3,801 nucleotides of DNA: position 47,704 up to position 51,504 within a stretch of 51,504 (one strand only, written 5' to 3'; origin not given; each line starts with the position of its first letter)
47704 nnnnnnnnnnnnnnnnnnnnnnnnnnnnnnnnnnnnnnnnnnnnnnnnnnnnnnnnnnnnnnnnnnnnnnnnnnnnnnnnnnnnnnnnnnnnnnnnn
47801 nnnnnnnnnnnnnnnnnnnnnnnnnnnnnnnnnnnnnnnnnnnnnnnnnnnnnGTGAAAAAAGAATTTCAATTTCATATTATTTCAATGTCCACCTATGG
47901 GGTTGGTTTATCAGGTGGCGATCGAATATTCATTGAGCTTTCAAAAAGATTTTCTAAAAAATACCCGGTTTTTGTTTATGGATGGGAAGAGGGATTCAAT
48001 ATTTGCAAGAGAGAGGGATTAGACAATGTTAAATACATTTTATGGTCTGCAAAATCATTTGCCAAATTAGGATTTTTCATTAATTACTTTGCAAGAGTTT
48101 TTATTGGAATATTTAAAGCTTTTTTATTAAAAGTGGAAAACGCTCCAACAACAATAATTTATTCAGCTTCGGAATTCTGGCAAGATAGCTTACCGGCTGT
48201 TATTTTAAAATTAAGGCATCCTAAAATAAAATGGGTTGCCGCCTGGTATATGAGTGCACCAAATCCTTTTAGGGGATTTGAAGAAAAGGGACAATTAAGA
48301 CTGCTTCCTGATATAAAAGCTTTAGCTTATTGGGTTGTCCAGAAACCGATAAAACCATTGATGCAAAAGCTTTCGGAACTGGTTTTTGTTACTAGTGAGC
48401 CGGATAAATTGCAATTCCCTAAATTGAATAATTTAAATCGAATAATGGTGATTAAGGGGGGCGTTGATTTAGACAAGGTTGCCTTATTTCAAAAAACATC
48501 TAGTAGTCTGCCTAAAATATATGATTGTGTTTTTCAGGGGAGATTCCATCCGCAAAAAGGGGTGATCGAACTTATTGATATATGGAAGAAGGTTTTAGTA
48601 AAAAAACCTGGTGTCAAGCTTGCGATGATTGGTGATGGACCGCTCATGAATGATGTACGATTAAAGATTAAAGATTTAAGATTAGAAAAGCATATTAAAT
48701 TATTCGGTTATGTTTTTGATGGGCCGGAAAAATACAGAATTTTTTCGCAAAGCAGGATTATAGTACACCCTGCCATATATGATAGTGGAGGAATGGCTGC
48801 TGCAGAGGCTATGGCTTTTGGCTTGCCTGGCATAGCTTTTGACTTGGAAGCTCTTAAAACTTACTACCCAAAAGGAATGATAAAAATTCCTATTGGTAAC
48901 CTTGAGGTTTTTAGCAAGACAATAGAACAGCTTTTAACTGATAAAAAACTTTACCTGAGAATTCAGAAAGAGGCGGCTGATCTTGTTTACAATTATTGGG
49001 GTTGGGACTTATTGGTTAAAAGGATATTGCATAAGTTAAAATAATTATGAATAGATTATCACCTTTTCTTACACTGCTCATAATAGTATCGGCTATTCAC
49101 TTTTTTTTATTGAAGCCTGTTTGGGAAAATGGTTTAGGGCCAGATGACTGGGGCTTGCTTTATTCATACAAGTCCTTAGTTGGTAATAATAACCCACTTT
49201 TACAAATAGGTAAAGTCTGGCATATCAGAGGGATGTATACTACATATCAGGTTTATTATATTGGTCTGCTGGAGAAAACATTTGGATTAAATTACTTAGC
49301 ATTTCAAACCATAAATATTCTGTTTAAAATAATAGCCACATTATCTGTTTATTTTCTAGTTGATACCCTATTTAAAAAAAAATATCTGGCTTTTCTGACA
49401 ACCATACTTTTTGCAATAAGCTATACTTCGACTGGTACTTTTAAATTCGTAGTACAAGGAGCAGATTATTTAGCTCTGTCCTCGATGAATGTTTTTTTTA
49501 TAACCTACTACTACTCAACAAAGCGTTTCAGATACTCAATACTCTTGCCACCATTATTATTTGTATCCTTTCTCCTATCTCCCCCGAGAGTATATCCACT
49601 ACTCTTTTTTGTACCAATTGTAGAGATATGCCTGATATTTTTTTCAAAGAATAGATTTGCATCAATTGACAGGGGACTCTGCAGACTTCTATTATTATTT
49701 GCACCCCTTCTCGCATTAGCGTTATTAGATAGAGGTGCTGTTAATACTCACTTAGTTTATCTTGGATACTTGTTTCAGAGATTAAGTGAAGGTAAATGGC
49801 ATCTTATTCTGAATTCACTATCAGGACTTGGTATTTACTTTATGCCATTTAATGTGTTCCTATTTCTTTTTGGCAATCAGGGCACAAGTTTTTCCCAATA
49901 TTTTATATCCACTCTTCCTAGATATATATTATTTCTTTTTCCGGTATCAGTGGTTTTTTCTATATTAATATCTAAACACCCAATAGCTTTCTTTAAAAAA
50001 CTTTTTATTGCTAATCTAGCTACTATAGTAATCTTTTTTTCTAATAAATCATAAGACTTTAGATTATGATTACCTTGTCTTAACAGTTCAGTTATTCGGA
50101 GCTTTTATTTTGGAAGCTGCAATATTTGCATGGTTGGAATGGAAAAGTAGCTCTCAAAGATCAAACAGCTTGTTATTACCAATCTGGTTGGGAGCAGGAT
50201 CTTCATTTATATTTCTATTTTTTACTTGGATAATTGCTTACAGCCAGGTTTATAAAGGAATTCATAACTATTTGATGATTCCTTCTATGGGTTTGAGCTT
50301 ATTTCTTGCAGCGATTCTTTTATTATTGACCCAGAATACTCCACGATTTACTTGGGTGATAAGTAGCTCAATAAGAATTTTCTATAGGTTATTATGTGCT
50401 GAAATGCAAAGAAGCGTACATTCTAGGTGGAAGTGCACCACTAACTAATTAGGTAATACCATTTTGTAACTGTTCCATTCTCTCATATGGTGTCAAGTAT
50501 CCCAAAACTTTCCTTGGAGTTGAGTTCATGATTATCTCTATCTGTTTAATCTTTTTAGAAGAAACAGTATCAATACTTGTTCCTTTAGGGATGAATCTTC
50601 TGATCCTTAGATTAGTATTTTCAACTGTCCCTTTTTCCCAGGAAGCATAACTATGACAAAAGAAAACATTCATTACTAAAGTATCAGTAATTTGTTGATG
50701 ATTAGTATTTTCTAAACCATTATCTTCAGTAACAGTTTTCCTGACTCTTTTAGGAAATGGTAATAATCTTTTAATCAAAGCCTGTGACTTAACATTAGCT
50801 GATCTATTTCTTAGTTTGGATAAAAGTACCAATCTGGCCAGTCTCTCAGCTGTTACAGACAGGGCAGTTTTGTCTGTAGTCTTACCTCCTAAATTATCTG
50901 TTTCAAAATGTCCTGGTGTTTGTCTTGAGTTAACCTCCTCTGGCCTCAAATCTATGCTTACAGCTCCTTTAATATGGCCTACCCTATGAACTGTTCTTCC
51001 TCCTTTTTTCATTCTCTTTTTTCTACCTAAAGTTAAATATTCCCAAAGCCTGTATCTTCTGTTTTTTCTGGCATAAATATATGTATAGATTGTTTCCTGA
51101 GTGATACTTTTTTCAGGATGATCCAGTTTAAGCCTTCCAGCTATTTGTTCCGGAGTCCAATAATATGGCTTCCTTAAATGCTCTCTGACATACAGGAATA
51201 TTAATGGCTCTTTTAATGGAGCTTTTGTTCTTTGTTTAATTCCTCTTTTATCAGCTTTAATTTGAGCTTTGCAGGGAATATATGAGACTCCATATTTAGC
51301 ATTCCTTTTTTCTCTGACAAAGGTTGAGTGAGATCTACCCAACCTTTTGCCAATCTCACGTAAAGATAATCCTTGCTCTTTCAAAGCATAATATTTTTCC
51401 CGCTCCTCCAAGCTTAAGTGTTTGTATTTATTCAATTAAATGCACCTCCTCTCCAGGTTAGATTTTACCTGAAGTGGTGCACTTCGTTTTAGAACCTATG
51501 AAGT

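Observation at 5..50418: About 19 GT-C-fold genes in one locus: an extracytoplasmic glycan-tailoring array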

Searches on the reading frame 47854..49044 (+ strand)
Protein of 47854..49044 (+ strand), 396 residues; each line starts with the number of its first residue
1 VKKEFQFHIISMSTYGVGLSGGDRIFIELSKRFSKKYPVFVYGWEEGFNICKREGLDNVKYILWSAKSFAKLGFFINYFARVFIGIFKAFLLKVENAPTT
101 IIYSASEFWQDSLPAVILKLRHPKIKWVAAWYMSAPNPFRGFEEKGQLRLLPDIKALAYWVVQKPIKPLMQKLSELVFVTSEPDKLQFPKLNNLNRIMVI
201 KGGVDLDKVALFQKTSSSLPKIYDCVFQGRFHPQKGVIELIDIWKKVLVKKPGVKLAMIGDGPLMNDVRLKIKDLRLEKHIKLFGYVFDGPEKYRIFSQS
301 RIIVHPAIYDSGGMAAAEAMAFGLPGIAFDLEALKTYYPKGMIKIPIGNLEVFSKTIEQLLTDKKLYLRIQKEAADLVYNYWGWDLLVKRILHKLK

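Call 7: search_protein_families(library=pfam, max_evalue=0.01, proteins=[window:47854-49044:+])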
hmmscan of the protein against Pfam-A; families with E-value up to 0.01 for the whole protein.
window:47854-49044:+ (396 aa): 2 families
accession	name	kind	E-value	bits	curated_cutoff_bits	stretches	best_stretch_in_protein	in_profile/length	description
PF00534.26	Glycos_transf_1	-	1.3e-22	80.6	26.4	1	225-374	18-169/172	Glycosyl transferases group 1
PF13692.12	Glyco_trans_1_4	-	1e-20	74.9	27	1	225-363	4-142/142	Glycosyl transferases group 1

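Call 83: search_protein_families(library=ncbifam, max_evalue=0.00001, proteins=[window:47854-49044:+])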
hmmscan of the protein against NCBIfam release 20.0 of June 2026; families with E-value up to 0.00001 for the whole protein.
window:47854-49044:+ (396 aa): 13 families
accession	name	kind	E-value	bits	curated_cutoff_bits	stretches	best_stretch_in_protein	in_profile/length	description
TIGR03999.1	thiol_BshA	equivalog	2e-13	50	273.7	1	230-389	207-364/375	N-acetyl-alpha-D-glucosaminyl L-malate synthase BshA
NF041879.1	EPS_EpsH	equivalog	2e-11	43.2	800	1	224-384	239-402/431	exopolysaccharide biosynthesis glycosyltransferase EpsH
NF038295.1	EPS_HpsP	equivalog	4.5e-11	42.4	550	1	222-393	207-382/388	hormogonium polysaccharide biosynthesis glycosyltransferase HpsP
NF041010.1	glycosy_Agl16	equivalog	1.5e-10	40.5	575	1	166-392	126-345/352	glycosylation protein Agl16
NF041876.1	EPS_EpsE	equivalog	1.9e-10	40.6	400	1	195-378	186-376/389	exopolysaccharide biosynthesis GT4 family glycosyltransferase EpsE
NF047880.1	glyco_SdgA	exception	9.7e-09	34.3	800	1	229-375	322-468/488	serine-aspartate repeat adhesin O-glycosyltransferase SdgA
NF046085.1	XrtY_assoc_Gly1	equivalog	2e-08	33.5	400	1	176-391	163-377/387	XrtY-associated glycosyltransferase XYAG1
TIGR02149.1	glgA_Coryne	subfamily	5e-08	32.5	302.4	1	188-391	163-383/391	glycogen synthase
TIGR04157.1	glyco_rSAM_CFB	subfamily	5e-08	32.3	400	1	226-368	231-371/406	TIGR04157 family glycosyltransferase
TIGR03088.1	stp2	hypoth_equivalog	6.5e-08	32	409.05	1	241-390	217-365/374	TIGR03088 family PEP-CTERM/XrtA system glycosyltransferase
NF047881.1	glyco_SdgB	exception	1.3e-07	30.7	800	1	197-368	297-459/496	serine-aspartate repeat adhesin O-glycosyltransferase SdgB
NF012028.0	PRK15484.1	subfamily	2e-06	27.1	618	1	226-392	197-372/380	lipopolysaccharide N-acetylglucosaminyltransferase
NF053787.1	GlcN_PG_synth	equivalog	4.8e-06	25.6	480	1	276-394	238-355/361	N-acetylglucosaminyl phosphatidylglycerol synthase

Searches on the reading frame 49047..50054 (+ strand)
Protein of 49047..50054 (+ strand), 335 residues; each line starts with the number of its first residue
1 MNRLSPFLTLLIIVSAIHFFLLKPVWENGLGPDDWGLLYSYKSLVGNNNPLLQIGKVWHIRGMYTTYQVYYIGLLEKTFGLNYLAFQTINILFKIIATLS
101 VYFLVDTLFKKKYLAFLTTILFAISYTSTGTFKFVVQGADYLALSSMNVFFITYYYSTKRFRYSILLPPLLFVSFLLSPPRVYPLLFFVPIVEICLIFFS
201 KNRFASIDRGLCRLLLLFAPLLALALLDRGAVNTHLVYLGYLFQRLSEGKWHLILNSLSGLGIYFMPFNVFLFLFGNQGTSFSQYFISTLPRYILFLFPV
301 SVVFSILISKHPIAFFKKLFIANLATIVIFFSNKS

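Call 7: search_protein_families(library=pfam, max_evalue=0.01, proteins=[window:49047-50054:+])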
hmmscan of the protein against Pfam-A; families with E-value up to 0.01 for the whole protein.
window:49047-50054:+ (335 aa): 0 families

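Call 10: search_protein_families(library=pfam, max_evalue=10, proteins=[window:49047-50054:+])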
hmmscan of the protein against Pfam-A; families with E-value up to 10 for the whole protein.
window:49047-50054:+ (335 aa): 0 families

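Call 11: search_protein_families(library=ncbifam, max_evalue=1, proteins=[window:49047-50054:+])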
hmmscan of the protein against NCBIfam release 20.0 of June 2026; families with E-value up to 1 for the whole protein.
window:49047-50054:+ (335 aa): 0 families

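Call 52: search_protein_representatives(protein=window:49047-50054:+)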
Query: 335 residues. Proteins with E-value up to 0.001 (for the whole library): 165; up to 1e-10: 112; up to 1e-30: 37. The best 150 are listed.
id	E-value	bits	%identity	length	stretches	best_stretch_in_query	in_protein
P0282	3.8e-166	568.9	79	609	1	1-331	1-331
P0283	2.7e-50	188.1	40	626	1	8-331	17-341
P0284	4.8e-50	187.3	40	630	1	7-331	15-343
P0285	3.2e-48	181.3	40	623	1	5-331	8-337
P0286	1.6e-46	175.7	35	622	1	7-329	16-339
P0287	2.8e-46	174.9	39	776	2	9-267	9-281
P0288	5.0e-46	174.1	40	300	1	5-275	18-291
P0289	8.4e-46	173.3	42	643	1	10-331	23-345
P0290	1.4e-45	172.6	39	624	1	6-331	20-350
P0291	2.2e-44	168.7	39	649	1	4-331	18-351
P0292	5.0e-44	167.5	39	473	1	29-331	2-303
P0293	1.4e-43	166.1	38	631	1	6-331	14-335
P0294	1.7e-42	162.5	38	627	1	10-288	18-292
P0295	8.1e-42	160.2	37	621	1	7-329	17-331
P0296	2.1e-41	158.9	37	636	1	7-330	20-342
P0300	2.4e-39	152.1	36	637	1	6-331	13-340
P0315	2.1e-31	126.0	30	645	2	12-327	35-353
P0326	7.6e-29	117.6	30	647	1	8-326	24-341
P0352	1.6e-23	100.1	30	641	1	3-331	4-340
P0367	1.0e-19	87.6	28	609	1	4-331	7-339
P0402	4.7e-09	52.5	24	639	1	9-331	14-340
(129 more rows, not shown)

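Call 56: search_protein_families(library=pfam, max_evalue=0.01, proteins=[P0282, P0283, P0286, P0291, P0300, P0315, P0326, P0352, P0367, P0402])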
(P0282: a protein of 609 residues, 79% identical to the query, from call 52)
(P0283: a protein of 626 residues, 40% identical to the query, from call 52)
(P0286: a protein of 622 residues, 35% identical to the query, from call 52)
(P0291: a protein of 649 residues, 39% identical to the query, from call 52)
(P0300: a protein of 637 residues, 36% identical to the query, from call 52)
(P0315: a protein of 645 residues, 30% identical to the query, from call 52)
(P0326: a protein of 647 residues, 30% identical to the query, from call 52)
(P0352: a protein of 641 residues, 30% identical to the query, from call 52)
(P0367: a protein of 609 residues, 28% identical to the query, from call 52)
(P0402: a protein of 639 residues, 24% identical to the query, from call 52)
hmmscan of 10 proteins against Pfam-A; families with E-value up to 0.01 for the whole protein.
P0282 (609 aa): 0 families

P0283 (626 aa): 0 families

P0286 (622 aa): 0 families

P0291 (649 aa): 0 families

P0300 (637 aa): 0 families

P0315 (645 aa): 0 families

P0326 (647 aa): 0 families

P0352 (641 aa): 0 families

P0367 (609 aa): 0 families

P0402 (639 aa): 0 families

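Call 59: search_solved_structures(query=A7, max_evalue=1)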
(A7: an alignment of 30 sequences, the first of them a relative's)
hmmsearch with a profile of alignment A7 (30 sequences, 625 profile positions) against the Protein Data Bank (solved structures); distinct sequences matched with E-value up to 1: 1.
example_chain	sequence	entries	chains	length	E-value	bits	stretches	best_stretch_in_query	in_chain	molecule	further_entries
2n93_A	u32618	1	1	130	0.55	11.8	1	233-287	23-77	Fatty acid-binding protein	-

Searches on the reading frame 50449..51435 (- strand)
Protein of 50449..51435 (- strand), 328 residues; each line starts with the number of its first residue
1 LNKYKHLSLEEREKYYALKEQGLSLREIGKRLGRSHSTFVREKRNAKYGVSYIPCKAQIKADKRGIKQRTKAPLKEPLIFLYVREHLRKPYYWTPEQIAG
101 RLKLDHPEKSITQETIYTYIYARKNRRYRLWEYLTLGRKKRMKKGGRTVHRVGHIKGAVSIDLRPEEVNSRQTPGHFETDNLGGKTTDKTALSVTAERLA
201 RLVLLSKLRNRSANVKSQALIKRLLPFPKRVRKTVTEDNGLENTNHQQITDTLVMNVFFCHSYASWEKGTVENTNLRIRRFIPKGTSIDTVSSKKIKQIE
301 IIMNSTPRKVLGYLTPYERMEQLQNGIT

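Call 7: search_protein_families(library=pfam, max_evalue=0.01, proteins=[window:50449-51435:-])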
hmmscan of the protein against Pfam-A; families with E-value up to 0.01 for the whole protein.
window:50449-51435:- (328 aa): 5 families
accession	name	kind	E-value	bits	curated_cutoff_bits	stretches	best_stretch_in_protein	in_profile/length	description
PF13936.12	HTH_38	-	9.7e-15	54.5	27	1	3-42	1-40/44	Helix-turn-helix domain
PF13384.12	HTH_23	-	0.00019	21.6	24.6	1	19-49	14-45/50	Homeodomain-like domain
PF13565.12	HTH_32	-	0.00099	20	33.7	1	82-119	36-72/73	Homeodomain-like domain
PF18024.7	HTH_50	-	0.0016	18.5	27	1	17-51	18-50/50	Helix-turn-helix domain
PF25787.1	HTH_SB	-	0.0053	17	43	0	1-38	1-38/53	Sleeping Beauty transposase HTH domain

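Call 83: search_protein_families(library=ncbifam, max_evalue=0.00001, proteins=[window:50449-51435:-])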
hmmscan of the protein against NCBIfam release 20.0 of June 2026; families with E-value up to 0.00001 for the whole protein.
window:50449-51435:- (328 aa): 2 families
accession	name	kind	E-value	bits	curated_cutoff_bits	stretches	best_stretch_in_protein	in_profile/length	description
NF033563.0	transpos_IS30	equivalog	8.4e-67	225.7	80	1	37-309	1-267/267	IS30 family transposase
NF033546.1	transpos_IS21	equivalog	1.3e-06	28.2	160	0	240-319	199-281/294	IS21 family transposase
